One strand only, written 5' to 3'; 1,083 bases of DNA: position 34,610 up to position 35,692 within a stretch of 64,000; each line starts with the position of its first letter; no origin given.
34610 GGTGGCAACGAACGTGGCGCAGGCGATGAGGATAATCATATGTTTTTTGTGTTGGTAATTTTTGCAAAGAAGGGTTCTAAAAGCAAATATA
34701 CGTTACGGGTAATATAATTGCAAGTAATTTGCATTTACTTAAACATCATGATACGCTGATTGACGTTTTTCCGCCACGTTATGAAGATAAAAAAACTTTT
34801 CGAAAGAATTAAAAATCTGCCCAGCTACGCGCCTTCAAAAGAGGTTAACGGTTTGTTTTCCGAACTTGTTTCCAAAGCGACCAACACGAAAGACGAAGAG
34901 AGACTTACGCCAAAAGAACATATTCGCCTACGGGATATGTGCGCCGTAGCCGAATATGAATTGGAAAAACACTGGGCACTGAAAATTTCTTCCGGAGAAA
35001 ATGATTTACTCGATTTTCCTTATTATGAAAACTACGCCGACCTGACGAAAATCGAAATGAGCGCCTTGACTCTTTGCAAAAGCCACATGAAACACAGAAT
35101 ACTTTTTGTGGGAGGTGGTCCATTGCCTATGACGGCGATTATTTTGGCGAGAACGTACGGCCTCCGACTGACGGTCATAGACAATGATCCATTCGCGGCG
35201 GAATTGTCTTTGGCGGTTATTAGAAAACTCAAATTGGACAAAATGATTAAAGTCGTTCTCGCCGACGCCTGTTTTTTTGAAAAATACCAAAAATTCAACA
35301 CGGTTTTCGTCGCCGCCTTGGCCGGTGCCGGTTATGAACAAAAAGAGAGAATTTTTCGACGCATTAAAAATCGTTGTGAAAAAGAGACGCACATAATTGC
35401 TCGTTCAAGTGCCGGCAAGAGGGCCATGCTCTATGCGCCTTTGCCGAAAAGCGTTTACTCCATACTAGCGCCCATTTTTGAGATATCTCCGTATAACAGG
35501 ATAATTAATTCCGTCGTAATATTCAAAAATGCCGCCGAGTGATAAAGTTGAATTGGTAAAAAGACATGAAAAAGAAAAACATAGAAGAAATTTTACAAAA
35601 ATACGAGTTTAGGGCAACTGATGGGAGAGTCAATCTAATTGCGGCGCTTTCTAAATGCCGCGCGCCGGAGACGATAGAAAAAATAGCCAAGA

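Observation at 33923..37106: Metal-homeostasis island: ZIP importer, nicotianamine-synthase-like enzyme, Fur/Zur regulator, YibE/F membrane protein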

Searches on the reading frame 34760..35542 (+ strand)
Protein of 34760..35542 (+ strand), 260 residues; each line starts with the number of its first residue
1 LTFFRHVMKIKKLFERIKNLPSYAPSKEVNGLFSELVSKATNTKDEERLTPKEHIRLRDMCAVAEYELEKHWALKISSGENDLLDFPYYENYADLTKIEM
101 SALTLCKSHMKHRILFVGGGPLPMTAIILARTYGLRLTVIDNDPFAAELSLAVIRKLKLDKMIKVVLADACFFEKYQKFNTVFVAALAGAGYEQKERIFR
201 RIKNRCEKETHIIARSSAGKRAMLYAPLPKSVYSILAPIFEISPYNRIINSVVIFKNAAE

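Call 3: search_protein_families(library=pfam, proteins=[window:34760-35542:+], max_evalue=0.01)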
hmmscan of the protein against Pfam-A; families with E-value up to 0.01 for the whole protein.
window:34760-35542:+ (260 aa): 1 family
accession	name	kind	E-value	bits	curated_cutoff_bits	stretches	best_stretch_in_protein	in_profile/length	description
PF03059.22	NAS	-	8.8e-43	147.1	27.1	1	7-257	9-271/276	Nicotianamine synthase protein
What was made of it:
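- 34781..35542 (+): Nicotianamine-synthase-family enzyme (253 aa), plant/fungal-like core-NAS type. Pfam NAS E 8.8e-43 (call 3).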

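Call 4: search_protein_families(library=ncbifam, proteins=[window:34760-35542:+], max_evalue=0.01)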
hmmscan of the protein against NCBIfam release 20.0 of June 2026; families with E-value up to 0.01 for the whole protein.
window:34760-35542:+ (260 aa): 2 families
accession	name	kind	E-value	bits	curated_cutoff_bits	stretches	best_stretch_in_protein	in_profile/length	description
NF033601.2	Sta_opine_CntL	equivalog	2e-06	27.3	350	1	54-168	64-173/255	staphylopine biosynthesis enzyme CntL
TIGR02469.1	CbiT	equivalog_domain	0.00079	19.7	78.3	1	95-214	2-120/124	precorrin-6Y C5,15-methyltransferase (decarboxylating) subunit CbiT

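Call 5: search_solved_structures(query=window:34760-35542:+, max_evalue=1, show_alignments=3)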
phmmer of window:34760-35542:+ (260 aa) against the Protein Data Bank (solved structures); distinct sequences matched with E-value up to 1: 10.
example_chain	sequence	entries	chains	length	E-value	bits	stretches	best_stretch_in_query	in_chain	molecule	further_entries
3fpe_A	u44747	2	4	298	1.8e-23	86.6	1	74-256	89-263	Putative uncharacterized protein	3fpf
3o31_A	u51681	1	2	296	2.8e-23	86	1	77-256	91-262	ThermoNicotianamine Synthase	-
3fpg_A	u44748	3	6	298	2.8e-23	86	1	77-256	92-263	Putative uncharacterized protein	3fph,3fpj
4qvg_A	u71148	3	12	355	0.01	18.7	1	111-208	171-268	SibL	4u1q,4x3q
7c9m_A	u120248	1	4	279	0.01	18.7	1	105-163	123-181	D-histidine 2-aminobutanoyltransferase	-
7c7m_A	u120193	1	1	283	0.01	18.7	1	105-163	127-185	Staphylopine biosynthesis enzyme CntL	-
8zx0_A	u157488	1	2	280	0.011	18.6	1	105-163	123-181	D-histidine 2-aminobutanoyltransferase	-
7c9k_A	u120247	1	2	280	0.011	18.5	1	106-163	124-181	D-histidine 2-aminobutanoyltransferase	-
4zn0_A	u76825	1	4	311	0.089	15.6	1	112-154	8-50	Thioredoxin reductase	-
5xnx_A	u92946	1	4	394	0.63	12.8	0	53-85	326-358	Bifunctional (p)ppGpp synthase/hydrolase RelA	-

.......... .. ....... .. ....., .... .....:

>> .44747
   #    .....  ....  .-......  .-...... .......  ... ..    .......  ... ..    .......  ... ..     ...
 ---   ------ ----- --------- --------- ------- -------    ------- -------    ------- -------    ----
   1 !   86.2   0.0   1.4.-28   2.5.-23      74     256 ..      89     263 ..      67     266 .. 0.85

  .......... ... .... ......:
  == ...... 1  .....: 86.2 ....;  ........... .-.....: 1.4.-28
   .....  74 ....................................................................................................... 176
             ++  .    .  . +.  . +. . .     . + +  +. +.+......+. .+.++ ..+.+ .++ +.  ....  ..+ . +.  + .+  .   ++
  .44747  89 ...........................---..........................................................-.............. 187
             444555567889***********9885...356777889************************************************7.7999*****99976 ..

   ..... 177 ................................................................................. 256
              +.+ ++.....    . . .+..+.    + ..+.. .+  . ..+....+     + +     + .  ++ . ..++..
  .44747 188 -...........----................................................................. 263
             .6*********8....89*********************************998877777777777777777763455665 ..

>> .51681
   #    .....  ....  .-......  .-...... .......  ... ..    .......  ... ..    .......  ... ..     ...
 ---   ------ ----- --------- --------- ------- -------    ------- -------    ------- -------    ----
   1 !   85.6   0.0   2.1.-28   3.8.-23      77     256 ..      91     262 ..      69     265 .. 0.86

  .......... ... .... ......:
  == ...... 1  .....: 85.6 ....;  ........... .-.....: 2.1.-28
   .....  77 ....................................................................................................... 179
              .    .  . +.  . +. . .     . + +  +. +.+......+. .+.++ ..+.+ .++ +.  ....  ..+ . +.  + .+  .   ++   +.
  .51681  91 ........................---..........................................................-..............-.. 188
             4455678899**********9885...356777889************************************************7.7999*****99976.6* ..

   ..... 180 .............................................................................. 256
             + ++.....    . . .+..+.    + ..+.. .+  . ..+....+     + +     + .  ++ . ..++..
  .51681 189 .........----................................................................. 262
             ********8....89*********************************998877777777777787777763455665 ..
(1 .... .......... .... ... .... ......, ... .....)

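Call 9: find_homologous_proteins(query=window:34781-35542:+, max_evalue=0.00001)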
Query window:34781-35542:+ (253 aa): 61 proteins with E <= 0.00001 among 450 candidates.
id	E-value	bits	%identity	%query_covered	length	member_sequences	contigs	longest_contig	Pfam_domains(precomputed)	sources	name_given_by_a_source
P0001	3.1e-162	556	100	100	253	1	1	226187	PF03059.23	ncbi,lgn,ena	-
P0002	1.3e-93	331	60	98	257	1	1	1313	PF03059.23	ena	-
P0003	4.2e-82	293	56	99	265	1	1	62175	PF03059.23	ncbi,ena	-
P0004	7.5e-78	279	53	99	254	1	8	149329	PF03059.23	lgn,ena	-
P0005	1.8e-77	278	53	99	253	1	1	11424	PF03059.23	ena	-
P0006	2.0e-77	278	52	99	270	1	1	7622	PF03059.23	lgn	-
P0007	1.4e-76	275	53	99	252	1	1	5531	PF03059.23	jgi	jgi:nicotianamine synthase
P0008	3.5e-75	271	52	100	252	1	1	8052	PF03059.23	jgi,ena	jgi:nicotianamine synthase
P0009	7.5e-75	270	50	99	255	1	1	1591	PF03059.23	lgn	-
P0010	1.5e-73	265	54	98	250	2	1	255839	PF03059.23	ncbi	ncbi:MAG: nicotianamine synthase family protein [Candidatus Colwellbacteria bacterium]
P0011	5.6e-71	257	49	99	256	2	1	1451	PF03059.23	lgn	-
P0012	6.9e-69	250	48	98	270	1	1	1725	PF03059.23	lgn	-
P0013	2.0e-68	249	49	98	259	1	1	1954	PF03059.23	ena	-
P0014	1.4e-67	246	46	99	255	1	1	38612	PF03059.23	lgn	-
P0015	1.6e-67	246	49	98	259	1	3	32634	PF03059.23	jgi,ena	jgi:nicotianamine synthase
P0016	7.2e-67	243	47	98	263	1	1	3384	PF03059.23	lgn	-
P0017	1.0e-66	243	46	98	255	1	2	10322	PF13847.13,PF03059.23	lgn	-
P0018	8.9e-66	240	48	97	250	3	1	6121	PF03059.23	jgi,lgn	-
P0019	6.5e-65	237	48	98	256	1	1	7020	PF03059.23,PF13649.13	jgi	-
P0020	7.1e-65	237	46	98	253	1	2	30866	PF03059.23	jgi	jgi:nicotianamine synthase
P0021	1.5e-64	236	48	98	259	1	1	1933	PF03059.23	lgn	-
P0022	3.4e-64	235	45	99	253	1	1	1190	PF03059.23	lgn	-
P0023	1.2e-63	233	48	98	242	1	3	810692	PF00398.27,PF03059.23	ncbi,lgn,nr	ncbi:MAG TPA: nicotianamine synthase family protein [Patescibacteria group bacterium]|nr:nicotianami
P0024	1.3e-63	233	50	88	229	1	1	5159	PF03059.23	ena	-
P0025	2.1e-62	229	45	98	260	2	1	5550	PF03059.23,PF13649.13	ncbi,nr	ncbi:MAG: nicotianamine synthase family protein [bacterium]|nr:nicotianamine synthase family protein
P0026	8.3e-62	227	45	99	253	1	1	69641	PF03059.23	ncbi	-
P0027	9.1e-62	227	45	98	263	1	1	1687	PF03059.23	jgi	-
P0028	2.5e-61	225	46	98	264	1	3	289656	PF03059.23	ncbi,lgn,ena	-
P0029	3.3e-61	225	45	98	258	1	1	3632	PF03059.23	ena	-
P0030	1.8e-60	223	51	88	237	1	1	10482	PF03059.23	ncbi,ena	-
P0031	3.5e-60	222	44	99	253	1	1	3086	PF03059.23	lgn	-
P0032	5.2e-60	221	43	98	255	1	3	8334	PF03059.23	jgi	jgi:nicotianamine synthase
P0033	7.6e-60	220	44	99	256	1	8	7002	PF13847.13,PF00398.27,PF03059.23,PF13649.13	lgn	-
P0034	5.2e-58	214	44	98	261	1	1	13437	PF03059.23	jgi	jgi:nicotianamine synthase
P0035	7.8e-57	211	44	98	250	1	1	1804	PF00398.27,PF03059.23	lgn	-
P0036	1.4e-56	210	43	99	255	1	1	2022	PF03059.23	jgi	jgi:nicotianamine synthase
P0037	7.7e-56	207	44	99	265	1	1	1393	PF03059.23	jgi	jgi:nicotianamine synthase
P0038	8.0e-56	207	45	98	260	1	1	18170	PF03059.23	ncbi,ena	-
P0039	1.4e-54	203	45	98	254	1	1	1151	PF03059.23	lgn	-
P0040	3.5e-53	199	42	98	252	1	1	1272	PF03059.23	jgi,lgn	jgi:nicotianamine synthase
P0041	3.5e-52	195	43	98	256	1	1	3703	PF03059.23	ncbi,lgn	-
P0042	7.4e-52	194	43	98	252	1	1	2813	PF03059.23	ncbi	-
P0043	1.8e-51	193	42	98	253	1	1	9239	PF03059.23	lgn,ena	-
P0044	5.2e-51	192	42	98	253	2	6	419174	PF03059.23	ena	-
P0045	2.0e-49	186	43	97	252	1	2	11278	PF03059.23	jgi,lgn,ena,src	-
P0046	5.9e-47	178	39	98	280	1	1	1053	PF03059.23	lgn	-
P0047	1.4e-46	177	40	98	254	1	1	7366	PF03059.23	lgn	-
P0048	7.5e-45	171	40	98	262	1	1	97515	PF03059.23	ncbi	ncbi:MAG: nicotianamine synthase family protein [Candidatus Altimarinota bacterium]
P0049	9.5e-45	171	38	92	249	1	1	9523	PF03059.23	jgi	-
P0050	1.6e-44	170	39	97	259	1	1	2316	PF03059.23,PF13649.13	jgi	-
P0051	2.8e-44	170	39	97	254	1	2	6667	PF03059.23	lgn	-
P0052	1.3e-43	167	38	98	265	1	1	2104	PF03059.23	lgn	-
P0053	1.3e-42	164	39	96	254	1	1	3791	PF03059.23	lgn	-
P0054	1.0e-41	161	39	96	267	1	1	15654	PF03059.23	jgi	jgi:nicotianamine synthase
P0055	6.7e-39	152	34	96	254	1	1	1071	PF03059.23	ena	-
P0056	8.9e-34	135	33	97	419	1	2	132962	PF03059.23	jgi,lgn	jgi:nicotianamine synthase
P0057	3.3e-31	127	35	83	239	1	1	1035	PF03059.23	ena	-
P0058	2.1e-28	118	40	68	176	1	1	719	PF03059.23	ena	-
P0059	5.1e-27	113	33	97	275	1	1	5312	PF03059.23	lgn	-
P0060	7.3e-22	96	34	83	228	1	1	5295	PF03059.23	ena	-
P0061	9.5e-11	60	31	60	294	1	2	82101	PF03059.23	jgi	jgi:precorrin-6B methylase 2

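Call 12: find_related_loci(query=A1, collection=genome_contigs, flank=10000)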
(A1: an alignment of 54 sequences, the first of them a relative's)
Query A1 (253 aa) in genome_contigs; peptide patterns used: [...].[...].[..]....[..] (x = any residue, [..] = any of these).
204 stretches matched a pattern; 196 encode a relative of the query (tblastn E <= 1e-3); the best 80 are kept; 80 distinct loci.
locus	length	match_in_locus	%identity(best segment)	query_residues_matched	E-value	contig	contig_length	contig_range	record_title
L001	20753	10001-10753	55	1-251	5e-90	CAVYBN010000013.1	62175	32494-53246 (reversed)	MAG: Candidatus Parcubacteria bacterium isolate MFD03044.bin.2.101 genome assembly, contig: contig_72283, whole genome s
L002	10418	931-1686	47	3-250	7e-75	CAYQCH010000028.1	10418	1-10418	MAG TPA_asm: uncultured Gammaproteobacteria bacterium isolate SRP329715_co1_137 genome assembly, contig: NODE_9788_lengt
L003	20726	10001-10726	48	2-250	5e-72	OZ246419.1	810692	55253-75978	MAG: uncultured Gammaproteobacteria bacterium isolate binchicken_co84_156 genome assembly, chromosome: 1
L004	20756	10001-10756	45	3-250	1e-69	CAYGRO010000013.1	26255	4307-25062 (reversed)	MAG TPA_asm: uncultured Gammaproteobacteria bacterium isolate ERP117304_co2_153 genome assembly, contig: NODE_1574_lengt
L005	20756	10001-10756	45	1-250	2e-69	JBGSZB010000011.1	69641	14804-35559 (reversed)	MAG: Candidatus Dojkabacteria bacterium isolate JTS-AC489 k141_2164028, whole genome shotgun sequence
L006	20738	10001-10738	47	3-250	9e-64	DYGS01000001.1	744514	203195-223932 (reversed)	MAG TPA_asm: Candidatus Microgenomatus sp. isolate BE2012_5_35_30 Afr_mines_BE2012_3_length_744514_cov_13_281153, whole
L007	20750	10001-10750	41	2-249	5e-59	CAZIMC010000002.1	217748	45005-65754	MAG TPA_asm: uncultured Gammaproteobacteria bacterium isolate SRP170004_co1_20 genome assembly, contig: NODE_57_length_2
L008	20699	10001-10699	43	18-249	5e-59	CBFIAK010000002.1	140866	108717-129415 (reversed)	MAG: Patescibacteria group bacterium isolate Co_bin_206_indstr genome assembly, contig: Co_bin_206_indstr_c2, whole geno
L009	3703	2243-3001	43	1-249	2e-58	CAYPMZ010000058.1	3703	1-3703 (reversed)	MAG TPA_asm: uncultured Candidatus Saccharibacteria bacterium isolate SRP193066_co2_69 genome assembly, contig: NODE_139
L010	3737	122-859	41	3-248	2e-54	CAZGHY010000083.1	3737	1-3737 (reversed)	MAG TPA_asm: uncultured Gammaproteobacteria bacterium isolate SRP286056_co2_319 genome assembly, contig: NODE_44317_leng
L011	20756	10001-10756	38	1-249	4e-54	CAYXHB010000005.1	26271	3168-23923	MAG TPA_asm: uncultured Gammaproteobacteria bacterium isolate SRP344714_co2_163 genome assembly, contig: NODE_4689_lengt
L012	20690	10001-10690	42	23-247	5e-53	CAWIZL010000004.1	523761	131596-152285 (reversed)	MAG: Candidatus Doudnabacteria bacterium isolate MFD00964.bin.2.76 genome assembly, contig: contig_93270, whole genome s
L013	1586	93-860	40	1-249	9e-55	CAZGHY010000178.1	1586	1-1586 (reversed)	MAG TPA_asm: uncultured Gammaproteobacteria bacterium isolate SRP286056_co2_319 genome assembly, contig: NODE_156022_len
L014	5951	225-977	39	1-249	6e-52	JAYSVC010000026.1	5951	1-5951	MAG: bacterium isolate GFS_12699 GFS_12699_25, whole genome shotgun sequence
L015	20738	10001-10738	38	5-249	2e-51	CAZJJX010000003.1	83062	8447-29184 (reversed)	MAG TPA_asm: uncultured Candidatus Saccharibacteria bacterium isolate SRP278252_co2_95 genome assembly, contig: NODE_405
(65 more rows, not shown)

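Call 15: find_encoding_contigs(protein=P0001, flank=10000, max_places=3)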
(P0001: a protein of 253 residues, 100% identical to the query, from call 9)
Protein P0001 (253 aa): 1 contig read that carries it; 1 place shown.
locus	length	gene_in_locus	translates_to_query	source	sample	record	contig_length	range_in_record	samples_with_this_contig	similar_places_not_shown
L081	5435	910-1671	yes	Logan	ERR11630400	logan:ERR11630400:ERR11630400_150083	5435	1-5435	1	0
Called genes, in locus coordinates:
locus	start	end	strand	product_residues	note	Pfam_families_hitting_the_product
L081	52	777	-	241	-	PF02535:Zip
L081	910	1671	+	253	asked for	PF03059:NAS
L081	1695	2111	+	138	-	PF01475:FUR, PF25212:HVO_A0114 (weak)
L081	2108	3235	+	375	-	PF07907:YibE_F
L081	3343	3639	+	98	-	-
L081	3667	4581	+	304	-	-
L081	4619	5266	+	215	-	-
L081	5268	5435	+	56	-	?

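Call 57: predict_structure(alignment_id=A1)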
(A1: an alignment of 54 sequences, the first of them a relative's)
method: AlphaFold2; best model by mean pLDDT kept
length: 253 residues; sequences in the alignment: 54
mean_pLDDT: 95.6   pTM: 0.91
mean pLDDT of the five models: 95.6, 95.4, 94.6, 94.0, 92.8
residues with pLDDT >= 90: 233; 70-90: 19; 50-70: 1; < 50: 0
segments of 3 or more residues with pLDDT < 50: none
pLDDT, mean of each block of 10 residues (from residue 1): 96 98 97 90 94 96 98 97 96 92 96 98 98 98 99 99 98 96 89 98 97 94 96 92 95 73
secondary structure, 60 per line:
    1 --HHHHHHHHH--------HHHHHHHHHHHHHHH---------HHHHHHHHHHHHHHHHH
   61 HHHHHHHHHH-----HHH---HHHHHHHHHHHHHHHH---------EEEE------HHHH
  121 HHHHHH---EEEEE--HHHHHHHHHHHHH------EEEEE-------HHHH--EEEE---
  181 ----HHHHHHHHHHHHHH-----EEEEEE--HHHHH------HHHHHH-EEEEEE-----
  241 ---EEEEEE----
elements in order: H3-11 H20-34 H44-70 H82-97 E107-110 H117-126 E130-134 H137-149 E156-160 H168-171 E174-177 H185-198 E204-209 H212-216 H223-228 E230-235 E244-249
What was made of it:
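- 34781..35542 (+): AF2 pLDDT 95.6 (call 57).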
